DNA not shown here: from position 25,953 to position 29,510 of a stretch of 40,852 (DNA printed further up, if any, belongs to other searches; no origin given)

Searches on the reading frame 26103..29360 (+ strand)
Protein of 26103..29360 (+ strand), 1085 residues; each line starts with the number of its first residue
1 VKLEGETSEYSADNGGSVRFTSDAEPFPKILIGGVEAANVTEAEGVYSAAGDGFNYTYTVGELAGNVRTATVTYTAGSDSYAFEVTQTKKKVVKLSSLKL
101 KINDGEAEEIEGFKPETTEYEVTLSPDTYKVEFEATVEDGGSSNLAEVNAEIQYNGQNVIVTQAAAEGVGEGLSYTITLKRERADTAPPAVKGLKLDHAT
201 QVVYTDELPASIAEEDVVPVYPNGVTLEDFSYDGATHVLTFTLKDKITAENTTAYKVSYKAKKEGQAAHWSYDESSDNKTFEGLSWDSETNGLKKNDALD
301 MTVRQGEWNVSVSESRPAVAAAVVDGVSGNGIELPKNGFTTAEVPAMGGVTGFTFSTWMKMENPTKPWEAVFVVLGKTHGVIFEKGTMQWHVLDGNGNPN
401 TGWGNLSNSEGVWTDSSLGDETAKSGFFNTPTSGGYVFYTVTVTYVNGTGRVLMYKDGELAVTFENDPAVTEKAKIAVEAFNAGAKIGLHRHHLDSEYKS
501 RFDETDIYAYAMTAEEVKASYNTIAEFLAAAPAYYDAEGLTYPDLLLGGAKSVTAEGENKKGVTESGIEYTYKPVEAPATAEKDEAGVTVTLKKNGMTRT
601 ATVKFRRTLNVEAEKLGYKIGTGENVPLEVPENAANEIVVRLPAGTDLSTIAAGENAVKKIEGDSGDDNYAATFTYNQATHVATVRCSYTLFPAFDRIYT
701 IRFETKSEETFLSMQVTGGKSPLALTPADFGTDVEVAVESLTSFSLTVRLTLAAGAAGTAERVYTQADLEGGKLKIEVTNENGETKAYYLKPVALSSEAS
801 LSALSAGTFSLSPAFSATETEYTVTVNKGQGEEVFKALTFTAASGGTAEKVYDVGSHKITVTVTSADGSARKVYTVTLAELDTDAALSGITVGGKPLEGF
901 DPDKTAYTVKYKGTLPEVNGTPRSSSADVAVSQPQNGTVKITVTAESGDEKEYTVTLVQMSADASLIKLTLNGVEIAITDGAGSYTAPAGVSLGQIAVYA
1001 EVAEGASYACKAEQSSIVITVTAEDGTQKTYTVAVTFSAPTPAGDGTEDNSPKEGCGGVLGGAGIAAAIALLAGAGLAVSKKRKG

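Call 67: search_protein_families(library=pfam, proteins=[window:26103-29360:+], max_evalue=0.00001)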
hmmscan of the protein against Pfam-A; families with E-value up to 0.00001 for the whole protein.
window:26103-29360:+ (1085 aa): 1 family
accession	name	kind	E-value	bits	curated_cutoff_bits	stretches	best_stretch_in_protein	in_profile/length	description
PF12733.13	Cadherin-like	-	3.3e-11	43.9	24.2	0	905-957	38-86/89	Cadherin-like beta sandwich domain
